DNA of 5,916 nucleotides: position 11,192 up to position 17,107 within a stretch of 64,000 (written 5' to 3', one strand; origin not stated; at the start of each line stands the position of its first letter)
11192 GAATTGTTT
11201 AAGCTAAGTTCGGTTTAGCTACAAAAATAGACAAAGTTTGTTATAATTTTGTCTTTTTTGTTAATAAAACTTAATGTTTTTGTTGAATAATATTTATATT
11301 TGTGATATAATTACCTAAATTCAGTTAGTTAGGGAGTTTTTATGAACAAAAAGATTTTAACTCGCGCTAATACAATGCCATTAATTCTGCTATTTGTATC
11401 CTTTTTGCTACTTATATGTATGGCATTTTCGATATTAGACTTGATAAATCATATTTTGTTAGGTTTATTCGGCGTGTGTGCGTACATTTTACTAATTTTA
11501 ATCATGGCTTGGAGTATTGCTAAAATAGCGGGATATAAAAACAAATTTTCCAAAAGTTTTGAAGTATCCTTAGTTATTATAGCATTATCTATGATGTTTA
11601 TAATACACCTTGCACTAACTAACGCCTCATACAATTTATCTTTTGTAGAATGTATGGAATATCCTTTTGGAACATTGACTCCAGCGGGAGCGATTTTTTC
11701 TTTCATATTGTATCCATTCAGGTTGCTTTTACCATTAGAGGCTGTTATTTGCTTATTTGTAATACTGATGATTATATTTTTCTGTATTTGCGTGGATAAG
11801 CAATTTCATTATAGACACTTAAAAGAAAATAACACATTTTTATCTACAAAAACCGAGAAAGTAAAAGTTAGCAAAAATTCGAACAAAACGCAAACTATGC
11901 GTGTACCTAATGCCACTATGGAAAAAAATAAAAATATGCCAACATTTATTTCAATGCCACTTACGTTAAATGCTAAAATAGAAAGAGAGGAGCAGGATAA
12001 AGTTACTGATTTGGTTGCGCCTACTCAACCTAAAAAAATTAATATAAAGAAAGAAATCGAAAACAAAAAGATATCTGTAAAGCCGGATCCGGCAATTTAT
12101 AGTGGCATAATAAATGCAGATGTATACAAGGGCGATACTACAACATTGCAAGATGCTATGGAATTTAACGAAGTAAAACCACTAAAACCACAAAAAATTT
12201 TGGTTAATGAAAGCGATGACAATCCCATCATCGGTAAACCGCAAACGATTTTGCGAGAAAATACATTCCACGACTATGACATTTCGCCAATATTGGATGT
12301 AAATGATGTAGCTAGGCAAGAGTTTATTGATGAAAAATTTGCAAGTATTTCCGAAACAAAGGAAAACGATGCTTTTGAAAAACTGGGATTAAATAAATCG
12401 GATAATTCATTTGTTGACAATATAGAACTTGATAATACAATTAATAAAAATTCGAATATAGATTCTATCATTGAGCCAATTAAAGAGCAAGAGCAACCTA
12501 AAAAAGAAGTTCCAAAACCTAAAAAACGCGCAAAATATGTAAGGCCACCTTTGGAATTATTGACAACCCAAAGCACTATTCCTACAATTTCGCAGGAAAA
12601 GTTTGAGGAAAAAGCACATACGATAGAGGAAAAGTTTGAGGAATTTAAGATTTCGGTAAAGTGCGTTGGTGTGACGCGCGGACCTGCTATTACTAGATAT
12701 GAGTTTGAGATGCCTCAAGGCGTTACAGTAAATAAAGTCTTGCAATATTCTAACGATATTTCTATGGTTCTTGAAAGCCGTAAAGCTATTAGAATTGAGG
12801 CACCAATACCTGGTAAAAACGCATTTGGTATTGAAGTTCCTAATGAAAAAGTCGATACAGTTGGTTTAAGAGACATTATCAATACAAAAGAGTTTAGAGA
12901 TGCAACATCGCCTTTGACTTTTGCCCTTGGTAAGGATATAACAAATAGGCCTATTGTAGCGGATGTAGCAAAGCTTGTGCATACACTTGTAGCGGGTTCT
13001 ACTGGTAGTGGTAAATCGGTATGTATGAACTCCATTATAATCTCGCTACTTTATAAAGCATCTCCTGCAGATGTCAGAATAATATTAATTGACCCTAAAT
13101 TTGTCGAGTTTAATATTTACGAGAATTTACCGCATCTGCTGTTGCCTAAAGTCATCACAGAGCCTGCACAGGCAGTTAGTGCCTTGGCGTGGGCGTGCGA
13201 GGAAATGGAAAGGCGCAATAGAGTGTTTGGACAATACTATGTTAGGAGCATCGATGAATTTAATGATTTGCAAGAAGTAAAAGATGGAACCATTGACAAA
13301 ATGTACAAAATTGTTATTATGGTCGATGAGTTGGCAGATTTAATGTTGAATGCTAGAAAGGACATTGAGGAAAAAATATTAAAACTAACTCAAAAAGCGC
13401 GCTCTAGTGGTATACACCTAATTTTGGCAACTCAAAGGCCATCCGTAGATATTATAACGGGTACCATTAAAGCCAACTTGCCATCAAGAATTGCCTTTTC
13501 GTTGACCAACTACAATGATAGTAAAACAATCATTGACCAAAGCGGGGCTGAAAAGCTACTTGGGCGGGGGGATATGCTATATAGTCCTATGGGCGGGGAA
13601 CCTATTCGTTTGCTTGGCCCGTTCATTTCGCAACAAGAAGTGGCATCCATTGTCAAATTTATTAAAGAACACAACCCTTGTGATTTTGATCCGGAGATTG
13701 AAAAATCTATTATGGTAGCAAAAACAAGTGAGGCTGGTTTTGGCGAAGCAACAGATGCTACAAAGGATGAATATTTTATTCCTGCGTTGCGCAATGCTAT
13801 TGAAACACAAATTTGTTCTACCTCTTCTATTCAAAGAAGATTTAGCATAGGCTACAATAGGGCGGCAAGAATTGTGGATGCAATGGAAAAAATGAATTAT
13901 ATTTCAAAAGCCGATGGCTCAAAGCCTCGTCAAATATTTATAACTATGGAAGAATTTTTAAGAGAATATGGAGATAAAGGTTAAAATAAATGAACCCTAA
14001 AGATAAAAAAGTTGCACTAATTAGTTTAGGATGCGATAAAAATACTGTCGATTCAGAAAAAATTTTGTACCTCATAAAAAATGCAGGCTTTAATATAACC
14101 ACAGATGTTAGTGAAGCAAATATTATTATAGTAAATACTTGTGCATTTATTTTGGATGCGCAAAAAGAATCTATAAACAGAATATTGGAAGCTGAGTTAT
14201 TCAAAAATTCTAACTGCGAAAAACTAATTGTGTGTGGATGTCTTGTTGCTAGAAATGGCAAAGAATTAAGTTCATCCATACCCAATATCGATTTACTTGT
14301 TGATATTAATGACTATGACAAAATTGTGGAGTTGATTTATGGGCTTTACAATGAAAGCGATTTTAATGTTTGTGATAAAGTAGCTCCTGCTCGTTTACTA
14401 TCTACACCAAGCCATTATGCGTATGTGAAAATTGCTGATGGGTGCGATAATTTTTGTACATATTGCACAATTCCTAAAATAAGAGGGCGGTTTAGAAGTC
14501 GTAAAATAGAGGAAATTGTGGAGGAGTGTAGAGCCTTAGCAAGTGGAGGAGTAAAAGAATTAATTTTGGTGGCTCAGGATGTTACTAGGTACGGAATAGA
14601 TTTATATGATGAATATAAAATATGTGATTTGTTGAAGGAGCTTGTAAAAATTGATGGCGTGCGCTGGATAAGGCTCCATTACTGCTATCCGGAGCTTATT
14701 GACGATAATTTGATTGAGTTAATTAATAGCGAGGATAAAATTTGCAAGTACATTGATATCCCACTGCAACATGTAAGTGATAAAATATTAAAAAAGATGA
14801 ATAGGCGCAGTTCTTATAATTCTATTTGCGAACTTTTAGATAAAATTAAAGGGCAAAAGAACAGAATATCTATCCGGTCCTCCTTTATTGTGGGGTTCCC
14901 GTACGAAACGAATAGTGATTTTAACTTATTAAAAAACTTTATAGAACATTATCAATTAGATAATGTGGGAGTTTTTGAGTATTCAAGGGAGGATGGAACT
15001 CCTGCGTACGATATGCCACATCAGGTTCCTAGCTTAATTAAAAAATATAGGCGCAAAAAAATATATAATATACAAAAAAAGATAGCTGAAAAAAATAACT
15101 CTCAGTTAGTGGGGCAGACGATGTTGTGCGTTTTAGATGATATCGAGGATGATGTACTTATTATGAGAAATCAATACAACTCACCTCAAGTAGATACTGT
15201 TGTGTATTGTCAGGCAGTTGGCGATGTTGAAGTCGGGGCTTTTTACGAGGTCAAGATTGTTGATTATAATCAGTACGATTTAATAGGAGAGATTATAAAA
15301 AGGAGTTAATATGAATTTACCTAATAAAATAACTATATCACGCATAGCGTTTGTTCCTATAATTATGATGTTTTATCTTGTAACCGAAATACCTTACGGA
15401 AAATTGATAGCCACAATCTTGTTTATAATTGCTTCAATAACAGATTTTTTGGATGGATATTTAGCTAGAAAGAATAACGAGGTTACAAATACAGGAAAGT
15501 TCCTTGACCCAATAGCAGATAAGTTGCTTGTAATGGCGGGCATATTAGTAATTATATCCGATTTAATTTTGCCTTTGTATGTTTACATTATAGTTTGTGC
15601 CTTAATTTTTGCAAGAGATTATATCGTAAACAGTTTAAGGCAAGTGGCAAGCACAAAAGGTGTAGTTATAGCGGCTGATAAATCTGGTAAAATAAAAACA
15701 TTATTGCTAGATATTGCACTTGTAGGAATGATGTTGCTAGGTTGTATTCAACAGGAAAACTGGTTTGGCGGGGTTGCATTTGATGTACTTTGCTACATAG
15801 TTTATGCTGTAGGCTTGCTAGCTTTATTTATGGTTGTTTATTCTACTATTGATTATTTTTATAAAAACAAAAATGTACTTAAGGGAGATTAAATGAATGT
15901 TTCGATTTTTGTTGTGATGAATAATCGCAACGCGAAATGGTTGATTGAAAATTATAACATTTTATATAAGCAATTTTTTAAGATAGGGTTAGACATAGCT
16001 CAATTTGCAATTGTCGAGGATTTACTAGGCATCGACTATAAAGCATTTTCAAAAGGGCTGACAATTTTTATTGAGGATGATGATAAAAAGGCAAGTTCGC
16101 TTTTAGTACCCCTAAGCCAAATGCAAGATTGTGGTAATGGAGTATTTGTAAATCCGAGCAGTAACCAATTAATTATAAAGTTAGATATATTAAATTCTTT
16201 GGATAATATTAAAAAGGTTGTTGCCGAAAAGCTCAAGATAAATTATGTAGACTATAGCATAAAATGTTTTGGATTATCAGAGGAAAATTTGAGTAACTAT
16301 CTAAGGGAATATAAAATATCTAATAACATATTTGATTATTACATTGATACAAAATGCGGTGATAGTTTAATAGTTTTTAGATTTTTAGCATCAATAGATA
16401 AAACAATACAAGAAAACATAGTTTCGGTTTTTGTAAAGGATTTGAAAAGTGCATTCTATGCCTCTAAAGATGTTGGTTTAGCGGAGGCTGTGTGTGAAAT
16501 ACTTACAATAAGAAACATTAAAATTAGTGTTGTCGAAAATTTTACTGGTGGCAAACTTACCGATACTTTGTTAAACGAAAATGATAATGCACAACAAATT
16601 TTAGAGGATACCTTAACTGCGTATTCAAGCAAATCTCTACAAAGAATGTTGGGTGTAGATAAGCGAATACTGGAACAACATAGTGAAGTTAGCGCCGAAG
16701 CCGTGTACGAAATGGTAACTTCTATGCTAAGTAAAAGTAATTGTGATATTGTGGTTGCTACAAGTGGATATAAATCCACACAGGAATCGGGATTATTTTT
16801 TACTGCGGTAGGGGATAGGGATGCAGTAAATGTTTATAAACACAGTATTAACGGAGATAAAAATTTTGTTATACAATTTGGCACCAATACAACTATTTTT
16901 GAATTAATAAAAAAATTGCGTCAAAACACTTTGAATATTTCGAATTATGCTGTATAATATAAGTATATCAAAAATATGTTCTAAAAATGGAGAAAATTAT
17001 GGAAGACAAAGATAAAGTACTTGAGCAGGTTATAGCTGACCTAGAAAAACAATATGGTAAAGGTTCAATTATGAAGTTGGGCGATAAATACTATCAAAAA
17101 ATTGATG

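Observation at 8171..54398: Dispersed family of tandem compound palindromes, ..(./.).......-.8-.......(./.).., with 31-32 bp phasing and NrdR-box-like architecture, but nowhere near ribonucleotide reductase genes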

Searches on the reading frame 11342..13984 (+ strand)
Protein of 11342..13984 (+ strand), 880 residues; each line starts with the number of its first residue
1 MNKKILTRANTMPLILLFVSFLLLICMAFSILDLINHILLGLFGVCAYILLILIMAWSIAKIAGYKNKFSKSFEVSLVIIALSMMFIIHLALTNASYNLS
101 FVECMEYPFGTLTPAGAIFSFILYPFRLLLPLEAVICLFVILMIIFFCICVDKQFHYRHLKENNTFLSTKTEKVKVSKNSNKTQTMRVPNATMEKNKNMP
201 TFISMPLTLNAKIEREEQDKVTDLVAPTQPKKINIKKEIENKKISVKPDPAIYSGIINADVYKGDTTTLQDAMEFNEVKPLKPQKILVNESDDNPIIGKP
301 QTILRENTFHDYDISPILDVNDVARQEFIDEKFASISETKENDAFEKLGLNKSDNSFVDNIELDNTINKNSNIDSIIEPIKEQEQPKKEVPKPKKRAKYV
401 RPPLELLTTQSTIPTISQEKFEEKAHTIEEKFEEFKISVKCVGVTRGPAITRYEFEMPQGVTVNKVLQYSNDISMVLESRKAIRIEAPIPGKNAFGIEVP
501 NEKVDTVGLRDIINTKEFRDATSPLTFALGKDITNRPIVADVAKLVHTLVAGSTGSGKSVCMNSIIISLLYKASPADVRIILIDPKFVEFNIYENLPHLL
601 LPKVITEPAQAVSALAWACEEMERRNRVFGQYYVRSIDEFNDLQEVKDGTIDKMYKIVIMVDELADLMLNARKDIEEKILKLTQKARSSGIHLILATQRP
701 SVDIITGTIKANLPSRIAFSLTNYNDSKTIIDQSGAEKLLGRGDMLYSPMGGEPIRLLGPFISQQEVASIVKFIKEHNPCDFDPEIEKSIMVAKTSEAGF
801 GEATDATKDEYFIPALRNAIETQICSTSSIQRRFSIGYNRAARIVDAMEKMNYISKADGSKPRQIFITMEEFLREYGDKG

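Call 56: search_protein_families(library=ncbifam, proteins=[window:11342-13984:+])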
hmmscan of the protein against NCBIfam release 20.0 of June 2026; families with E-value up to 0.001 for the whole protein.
window:11342-13984:+ (880 aa): 8 families
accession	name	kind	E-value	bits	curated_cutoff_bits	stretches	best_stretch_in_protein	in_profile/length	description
NF007615.0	PRK10263.1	equivalog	4.7e-119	399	1566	1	392-858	857-1341/1355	DNA translocase FtsK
TIGR03928.1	T7_EssCb_Firm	equivalog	1.9e-33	115.2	778.4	1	547-740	471-662/1296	type VII secretion protein EssC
TIGR03924.1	T7SS_EccC_a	equivalog_domain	2.5e-23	82.7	509.15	1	547-739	452-645/673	type VII secretion protein EccCa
TIGR03925.1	T7SS_EccC_b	equivalog_domain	6.1e-18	64.4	346.55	1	537-728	67-256/564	type VII secretion protein EccCb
NF041214.1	plasmid_TraB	equivalog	2.2e-13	49.6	800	1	546-729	249-417/639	plasmid transfer protein TraB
TIGR03743.1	SXT_TraD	subfamily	6.6e-07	28.1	366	0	532-586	161-212/636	conjugative transfer system coupling protein TraD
TIGR00929.1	VirB4_CagE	subfamily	0.00021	19.6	643.1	0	547-584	439-473/792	VirB4 family type IV secretion/conjugal transfer ATPase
NF042943.1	HerA_antiphage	equivalog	0.00067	18.3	800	0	681-731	464-512/566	anti-phage-associated helicase HerA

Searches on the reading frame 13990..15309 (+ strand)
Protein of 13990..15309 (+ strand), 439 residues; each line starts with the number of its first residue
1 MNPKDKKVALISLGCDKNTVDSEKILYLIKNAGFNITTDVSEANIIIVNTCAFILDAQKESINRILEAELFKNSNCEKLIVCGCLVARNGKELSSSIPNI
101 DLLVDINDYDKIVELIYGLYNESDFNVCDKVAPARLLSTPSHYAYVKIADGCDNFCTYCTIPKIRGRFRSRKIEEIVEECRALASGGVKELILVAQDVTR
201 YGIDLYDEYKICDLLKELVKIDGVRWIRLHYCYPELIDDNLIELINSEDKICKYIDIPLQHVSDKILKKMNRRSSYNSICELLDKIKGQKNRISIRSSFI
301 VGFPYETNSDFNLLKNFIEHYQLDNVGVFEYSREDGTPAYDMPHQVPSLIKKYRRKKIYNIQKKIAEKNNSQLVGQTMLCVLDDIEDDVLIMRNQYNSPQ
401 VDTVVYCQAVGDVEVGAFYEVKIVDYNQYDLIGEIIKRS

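Call 56: search_protein_families(library=ncbifam, proteins=[window:13990-15309:+])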
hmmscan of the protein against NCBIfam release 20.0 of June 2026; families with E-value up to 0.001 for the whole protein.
window:13990-15309:+ (439 aa): 20 families
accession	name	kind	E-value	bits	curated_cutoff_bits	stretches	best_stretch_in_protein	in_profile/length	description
TIGR01125.1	TIGR01125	equivalog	9.6e-140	466.4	356.95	1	7-433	1-432/432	30S ribosomal protein S12 methylthiotransferase RimO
TIGR00089.1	TIGR00089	subfamily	3.7e-119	398.3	251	1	7-433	1-429/429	MiaB/RimO family radical SAM methylthiotransferase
TIGR01574.1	miaB-methiolase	equivalog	8.6e-81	272.2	355.3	1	12-436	6-437/437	tRNA (N6-isopentenyl adenosine(37)-C2)-methylthiotransferase MiaB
TIGR01579.1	MiaB-like-C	equivalog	5.3e-79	266.4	357.05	1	11-402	2-401/416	tRNA (N(6)-L-threonylcarbamoyladenosine(37)-C(2))-methylthiotransferase MtaB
TIGR01578.1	MiaB-like-B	hypoth_equivalog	1.8e-63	214.8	314.7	1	8-436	2-421/421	tRNA (N(6)-L-threonylcarbamoyladenosine(37)-C(2))-methylthiotransferase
NF010916.0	PRK14336.1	equivalog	6.1e-63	213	606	1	10-437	6-414/418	tRNA (N6-isopentenyl adenosine(37)-C2)-methylthiotransferase MiaB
TIGR04014.1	B12_SAM_MJ_0865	equivalog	1.2e-25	90.3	360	1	144-328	161-343/434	methyl-coenzyme M reductase glutamine C-methyltransferase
TIGR04013.1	B12_SAM_MJ_1487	hypoth_equivalog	4.4e-16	58.7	251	1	141-319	149-331/382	TIGR04013 family B12-binding domain/radical SAM domain-containing protein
TIGR04479.1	bcpD_PhpK_rSAM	subfamily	4.5e-14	51.7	600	1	141-324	239-412/504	PhpK family radical SAM P-methyltransferase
TIGR04072.2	rSAM_ladder_B12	equivalog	2.8e-10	39.4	360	1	143-312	180-340/443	lipid biosynthesis B12-binding/radical SAM protein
NF040546.1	rSAM_CUAEP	equivalog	6.1e-06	25.2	500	0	252-326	274-347/468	CUAEP/CCAEP-tail radical SAM (seleno)protein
NF038361.1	rSAM_Sden_1168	equivalog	2.1e-05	23.3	575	1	149-329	288-459/560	Sden_1168 family B12-binding radical SAM P-methyltransferase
TIGR01212.1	TIGR01212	equivalog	4.1e-05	22.9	180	1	234-329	118-213/302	tRNA modification radical SAM protein MnmL/YtqA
TIGR03904.1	SAM_YgiQ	equivalog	4.4e-05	22.2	462.35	0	211-359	390-542/558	YgiQ family radical SAM protein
TIGR04428.1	B12_rSAM_trp_MT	equivalog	6.2e-05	21.6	500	1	149-269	222-342/558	tryptophan 2-C-methyltransferase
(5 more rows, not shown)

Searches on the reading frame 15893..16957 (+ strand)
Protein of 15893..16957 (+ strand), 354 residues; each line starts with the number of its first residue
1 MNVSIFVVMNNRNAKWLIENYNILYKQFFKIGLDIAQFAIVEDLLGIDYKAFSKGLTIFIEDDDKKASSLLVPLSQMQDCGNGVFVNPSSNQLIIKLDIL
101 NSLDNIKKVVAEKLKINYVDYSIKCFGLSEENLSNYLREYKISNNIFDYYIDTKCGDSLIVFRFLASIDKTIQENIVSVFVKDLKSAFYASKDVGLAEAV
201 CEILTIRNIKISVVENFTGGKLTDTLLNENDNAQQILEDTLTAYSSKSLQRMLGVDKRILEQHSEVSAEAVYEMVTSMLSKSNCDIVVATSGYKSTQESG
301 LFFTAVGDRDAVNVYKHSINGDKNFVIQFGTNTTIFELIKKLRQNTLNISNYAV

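Call 56: search_protein_families(library=ncbifam, proteins=[window:15893-16957:+])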
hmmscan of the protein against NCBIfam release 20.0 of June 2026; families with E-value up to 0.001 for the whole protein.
window:15893-16957:+ (354 aa): 5 families
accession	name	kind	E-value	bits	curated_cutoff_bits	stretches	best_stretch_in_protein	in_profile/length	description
NF001813.0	PRK00549.1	equivalog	2.8e-19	69.4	379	1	117-343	177-412/414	competence/damage-inducible protein A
TIGR00199.1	PncC_domain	subfamily_domain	3.8e-14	53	68.9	1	202-294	3-94/149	nicotinamide-nucleotide amidohydrolase family protein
NF002972.0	PRK03657.1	equivalog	3.3e-13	49.7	201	1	196-297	20-120/175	2-oxo-tetronate isomerase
TIGR00200.1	cinA_nterm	subfamily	3.5e-12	45.7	243.15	1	170-344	235-413/414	CinA family nicotinamide mononucleotide deamidase-related protein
NF002975.0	PRK03661.1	equivalog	3.1e-11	43.2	212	1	196-294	9-106/164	nicotinamide-nucleotide amidase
